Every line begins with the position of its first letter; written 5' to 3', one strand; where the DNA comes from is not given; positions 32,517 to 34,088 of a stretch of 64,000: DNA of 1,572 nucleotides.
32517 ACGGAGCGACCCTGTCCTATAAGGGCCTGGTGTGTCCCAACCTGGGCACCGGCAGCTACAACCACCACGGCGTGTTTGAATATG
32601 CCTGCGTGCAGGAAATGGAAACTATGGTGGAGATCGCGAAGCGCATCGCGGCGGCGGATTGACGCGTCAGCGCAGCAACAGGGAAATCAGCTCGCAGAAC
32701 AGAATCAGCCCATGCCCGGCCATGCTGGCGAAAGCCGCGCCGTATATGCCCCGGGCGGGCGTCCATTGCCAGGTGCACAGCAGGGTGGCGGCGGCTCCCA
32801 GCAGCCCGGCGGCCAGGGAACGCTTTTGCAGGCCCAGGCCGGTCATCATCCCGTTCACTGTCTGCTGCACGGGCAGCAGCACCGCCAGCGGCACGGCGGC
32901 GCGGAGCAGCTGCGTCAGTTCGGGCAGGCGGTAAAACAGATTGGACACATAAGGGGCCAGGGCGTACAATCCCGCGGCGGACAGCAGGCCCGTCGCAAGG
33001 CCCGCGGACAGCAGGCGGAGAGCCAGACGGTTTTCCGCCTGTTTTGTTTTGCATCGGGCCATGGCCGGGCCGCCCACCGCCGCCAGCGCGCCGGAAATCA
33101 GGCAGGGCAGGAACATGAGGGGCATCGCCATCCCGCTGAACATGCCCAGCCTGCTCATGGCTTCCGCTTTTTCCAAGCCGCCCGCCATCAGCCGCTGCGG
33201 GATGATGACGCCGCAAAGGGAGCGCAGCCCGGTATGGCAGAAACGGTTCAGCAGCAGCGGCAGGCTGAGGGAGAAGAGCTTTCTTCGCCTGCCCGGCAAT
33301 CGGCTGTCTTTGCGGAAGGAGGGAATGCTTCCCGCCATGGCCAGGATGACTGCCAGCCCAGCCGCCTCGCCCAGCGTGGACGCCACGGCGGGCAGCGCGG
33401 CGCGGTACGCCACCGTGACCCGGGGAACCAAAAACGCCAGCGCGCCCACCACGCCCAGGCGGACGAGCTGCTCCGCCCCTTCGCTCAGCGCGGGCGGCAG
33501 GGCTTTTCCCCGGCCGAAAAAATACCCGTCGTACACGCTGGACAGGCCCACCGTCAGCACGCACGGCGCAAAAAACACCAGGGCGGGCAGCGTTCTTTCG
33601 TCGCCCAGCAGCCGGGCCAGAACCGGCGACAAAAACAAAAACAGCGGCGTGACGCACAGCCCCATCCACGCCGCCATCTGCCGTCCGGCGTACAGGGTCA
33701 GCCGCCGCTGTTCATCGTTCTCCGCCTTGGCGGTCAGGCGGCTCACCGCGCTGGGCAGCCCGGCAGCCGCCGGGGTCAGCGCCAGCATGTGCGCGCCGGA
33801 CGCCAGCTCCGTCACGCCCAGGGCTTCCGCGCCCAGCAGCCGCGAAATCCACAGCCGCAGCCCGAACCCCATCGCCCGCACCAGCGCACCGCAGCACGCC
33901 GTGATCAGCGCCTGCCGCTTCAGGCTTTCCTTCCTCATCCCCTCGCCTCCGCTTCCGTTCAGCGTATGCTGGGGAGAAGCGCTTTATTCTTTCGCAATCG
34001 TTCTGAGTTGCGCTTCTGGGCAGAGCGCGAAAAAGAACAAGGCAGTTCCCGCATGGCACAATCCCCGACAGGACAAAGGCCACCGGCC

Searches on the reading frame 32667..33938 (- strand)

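Call 62: search_protein_families(library=pfam, proteins=[window:32667-33938:-], max_evalue=0.00001)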
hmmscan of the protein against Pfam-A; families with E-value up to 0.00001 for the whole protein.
window:32667-33938:- (423 aa): 3 families
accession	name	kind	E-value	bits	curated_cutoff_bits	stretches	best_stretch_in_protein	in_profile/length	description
PF01943.22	Polysacc_synt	-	3.1e-21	76.5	28.2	1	8-295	3-272/274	Polysaccharide biosynthesis protein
PF01554.23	MatE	-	5.2e-08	33.2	24.9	0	20-150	9-145/161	MatE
PF13440.11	Polysacc_synt_3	-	1.7e-07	31.3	23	0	32-308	3-255/293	Polysaccharide biosynthesis protein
